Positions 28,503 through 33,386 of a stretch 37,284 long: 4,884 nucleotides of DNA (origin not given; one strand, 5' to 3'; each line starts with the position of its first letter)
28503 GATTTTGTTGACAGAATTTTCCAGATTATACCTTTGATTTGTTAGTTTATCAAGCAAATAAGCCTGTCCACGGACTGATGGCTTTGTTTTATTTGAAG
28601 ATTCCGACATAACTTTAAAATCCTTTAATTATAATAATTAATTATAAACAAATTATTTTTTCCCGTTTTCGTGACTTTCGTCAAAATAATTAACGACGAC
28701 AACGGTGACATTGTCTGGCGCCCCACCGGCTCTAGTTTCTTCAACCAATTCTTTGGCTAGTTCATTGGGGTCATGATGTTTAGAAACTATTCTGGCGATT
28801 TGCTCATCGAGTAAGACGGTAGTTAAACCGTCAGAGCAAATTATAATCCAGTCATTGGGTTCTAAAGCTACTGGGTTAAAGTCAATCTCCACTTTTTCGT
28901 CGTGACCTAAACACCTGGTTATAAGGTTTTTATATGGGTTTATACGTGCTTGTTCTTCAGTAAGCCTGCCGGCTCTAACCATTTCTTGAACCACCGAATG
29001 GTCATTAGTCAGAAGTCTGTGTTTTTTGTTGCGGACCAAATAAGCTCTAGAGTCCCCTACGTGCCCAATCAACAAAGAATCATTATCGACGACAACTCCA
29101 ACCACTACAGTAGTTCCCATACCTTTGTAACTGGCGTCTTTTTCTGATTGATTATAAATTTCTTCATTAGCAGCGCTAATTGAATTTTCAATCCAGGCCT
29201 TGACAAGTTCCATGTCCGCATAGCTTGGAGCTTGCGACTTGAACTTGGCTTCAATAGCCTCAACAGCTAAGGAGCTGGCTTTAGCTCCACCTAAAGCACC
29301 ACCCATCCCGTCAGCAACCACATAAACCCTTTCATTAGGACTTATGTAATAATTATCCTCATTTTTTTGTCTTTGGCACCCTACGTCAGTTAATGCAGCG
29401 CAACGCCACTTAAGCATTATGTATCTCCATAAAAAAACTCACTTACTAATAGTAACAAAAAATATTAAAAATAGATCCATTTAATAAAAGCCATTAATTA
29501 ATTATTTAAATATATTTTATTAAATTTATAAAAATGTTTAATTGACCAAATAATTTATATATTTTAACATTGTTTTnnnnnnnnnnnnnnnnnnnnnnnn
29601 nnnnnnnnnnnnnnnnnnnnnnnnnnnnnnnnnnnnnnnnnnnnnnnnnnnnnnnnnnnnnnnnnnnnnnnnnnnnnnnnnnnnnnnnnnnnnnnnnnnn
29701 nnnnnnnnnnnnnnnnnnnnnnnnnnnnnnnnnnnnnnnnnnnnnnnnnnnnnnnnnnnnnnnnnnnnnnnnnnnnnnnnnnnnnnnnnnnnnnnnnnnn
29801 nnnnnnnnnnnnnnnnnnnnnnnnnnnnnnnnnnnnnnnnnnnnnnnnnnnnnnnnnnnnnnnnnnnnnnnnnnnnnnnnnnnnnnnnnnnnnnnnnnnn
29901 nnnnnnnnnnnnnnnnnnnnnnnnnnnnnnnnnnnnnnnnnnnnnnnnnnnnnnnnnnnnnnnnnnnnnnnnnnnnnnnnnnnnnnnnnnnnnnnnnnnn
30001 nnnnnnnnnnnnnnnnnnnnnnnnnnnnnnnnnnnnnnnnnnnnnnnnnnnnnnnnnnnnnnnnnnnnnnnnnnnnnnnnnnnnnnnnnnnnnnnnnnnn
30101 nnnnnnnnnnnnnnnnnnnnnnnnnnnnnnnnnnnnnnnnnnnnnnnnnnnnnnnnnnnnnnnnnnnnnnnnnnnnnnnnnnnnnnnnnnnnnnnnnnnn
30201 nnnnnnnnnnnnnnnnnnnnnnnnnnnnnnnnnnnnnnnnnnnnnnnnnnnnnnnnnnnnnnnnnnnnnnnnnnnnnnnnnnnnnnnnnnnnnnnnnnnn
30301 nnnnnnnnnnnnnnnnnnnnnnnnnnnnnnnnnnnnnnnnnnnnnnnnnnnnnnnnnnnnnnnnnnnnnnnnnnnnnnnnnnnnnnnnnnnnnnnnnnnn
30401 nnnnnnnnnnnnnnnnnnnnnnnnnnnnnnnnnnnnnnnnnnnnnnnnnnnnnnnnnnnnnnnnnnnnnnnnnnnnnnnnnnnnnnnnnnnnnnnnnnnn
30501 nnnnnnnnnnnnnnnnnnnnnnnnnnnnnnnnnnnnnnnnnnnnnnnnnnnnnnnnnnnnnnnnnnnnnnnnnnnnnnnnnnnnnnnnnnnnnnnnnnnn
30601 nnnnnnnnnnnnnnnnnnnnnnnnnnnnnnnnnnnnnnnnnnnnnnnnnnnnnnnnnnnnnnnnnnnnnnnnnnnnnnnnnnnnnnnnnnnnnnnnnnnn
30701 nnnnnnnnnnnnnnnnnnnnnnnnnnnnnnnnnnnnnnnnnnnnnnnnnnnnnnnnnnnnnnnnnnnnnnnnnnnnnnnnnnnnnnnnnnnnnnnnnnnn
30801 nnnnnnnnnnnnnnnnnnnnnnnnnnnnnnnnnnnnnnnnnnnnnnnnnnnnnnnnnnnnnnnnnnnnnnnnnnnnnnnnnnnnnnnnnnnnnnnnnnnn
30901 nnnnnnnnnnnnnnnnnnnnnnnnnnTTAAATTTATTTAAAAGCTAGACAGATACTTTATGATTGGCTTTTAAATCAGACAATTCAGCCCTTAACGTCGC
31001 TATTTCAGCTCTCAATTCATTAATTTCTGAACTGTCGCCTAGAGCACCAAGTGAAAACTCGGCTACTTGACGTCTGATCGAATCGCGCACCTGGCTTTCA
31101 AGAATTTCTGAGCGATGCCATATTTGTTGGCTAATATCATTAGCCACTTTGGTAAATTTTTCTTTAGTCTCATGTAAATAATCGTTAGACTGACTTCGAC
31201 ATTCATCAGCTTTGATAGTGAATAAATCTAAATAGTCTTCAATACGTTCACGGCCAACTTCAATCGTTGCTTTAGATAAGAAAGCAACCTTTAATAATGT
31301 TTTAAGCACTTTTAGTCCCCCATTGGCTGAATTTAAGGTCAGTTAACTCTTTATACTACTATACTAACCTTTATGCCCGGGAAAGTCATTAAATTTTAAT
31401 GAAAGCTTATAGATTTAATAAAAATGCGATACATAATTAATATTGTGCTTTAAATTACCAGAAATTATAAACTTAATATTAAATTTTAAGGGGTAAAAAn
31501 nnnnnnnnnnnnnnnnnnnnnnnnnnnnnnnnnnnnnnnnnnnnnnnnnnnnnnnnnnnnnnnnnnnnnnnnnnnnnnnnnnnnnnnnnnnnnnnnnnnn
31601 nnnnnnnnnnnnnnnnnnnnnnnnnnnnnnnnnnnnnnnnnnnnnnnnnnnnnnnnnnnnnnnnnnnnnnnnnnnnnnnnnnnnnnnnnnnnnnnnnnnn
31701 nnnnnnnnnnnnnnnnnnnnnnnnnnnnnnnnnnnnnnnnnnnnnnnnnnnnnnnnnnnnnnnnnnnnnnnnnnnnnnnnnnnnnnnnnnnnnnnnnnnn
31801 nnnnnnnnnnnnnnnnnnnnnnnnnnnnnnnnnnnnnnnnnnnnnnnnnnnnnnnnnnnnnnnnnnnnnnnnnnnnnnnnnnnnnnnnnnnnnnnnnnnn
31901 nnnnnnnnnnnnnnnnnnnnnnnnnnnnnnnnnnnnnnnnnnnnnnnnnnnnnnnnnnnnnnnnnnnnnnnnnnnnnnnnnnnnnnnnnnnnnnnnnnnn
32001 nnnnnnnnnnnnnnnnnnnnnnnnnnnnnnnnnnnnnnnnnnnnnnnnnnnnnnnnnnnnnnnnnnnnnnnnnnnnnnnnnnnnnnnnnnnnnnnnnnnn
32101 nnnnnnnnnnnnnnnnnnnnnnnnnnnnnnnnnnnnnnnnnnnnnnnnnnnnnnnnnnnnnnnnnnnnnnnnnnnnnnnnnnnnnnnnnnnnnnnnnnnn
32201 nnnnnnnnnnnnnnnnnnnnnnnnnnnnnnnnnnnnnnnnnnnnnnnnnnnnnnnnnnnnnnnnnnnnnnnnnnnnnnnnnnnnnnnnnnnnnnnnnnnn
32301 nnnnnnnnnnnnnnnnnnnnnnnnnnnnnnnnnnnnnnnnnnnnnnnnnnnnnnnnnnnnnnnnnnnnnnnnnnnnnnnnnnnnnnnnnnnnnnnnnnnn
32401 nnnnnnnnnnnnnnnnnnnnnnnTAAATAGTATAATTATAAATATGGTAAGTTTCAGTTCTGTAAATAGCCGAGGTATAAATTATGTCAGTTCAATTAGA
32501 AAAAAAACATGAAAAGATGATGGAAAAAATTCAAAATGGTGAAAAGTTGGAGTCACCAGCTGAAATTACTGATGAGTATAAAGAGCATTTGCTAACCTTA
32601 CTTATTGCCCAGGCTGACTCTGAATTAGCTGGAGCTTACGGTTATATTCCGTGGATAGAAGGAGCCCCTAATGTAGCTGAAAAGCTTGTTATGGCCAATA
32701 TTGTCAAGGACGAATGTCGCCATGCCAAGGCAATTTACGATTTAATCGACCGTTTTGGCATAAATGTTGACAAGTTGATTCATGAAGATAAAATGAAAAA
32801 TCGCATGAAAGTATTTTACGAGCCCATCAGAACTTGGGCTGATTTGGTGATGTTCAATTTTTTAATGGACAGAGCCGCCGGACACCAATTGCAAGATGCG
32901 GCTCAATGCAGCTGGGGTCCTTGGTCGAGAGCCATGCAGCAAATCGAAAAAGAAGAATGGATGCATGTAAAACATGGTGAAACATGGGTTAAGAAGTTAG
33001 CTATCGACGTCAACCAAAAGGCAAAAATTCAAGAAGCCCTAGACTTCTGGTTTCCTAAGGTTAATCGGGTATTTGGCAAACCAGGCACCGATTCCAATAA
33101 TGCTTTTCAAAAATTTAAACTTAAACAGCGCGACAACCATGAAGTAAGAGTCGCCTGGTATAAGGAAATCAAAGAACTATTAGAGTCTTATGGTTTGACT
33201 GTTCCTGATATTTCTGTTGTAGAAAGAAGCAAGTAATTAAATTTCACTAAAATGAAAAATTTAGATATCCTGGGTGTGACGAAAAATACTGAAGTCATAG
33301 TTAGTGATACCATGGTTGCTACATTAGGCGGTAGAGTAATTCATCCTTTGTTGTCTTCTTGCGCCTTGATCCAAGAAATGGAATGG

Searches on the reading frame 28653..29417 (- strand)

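Call 75: search_protein_families(library=pfam, proteins=[window:28653-29417:-])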
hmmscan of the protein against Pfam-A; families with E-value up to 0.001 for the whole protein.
window:28653-29417:- (254 aa): 3 families
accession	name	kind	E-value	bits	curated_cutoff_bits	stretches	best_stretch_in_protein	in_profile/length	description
PF00481.26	PP2C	-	2.5e-18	67.1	20.3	1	30-237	35-255/255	Protein phosphatase 2C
PF13672.11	PP2C_2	-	4e-17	62.9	24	1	16-206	9-182/209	Protein phosphatase 2C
PF07228.17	SpoIIE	-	1.3e-09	38.7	25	1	32-243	7-190/192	Stage II sporulation protein E (SpoIIE)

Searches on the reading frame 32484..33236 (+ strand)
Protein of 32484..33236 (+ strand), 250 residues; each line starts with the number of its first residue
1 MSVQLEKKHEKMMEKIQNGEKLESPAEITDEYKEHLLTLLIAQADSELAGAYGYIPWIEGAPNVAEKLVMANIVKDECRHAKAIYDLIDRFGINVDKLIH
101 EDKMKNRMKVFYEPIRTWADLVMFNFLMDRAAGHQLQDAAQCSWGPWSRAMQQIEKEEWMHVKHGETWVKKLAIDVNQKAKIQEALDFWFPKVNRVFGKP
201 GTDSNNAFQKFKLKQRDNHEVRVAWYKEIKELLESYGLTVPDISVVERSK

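Call 75: search_protein_families(library=pfam, proteins=[window:32484-33236:+])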
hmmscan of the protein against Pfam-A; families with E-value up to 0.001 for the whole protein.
window:32484-33236:+ (250 aa): 1 family
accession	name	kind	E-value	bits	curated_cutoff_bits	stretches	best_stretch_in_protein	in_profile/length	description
PF05138.18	PaaA_PaaC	-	9.7e-44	150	28.5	1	22-242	4-227/263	Phenylacetic acid catabolic protein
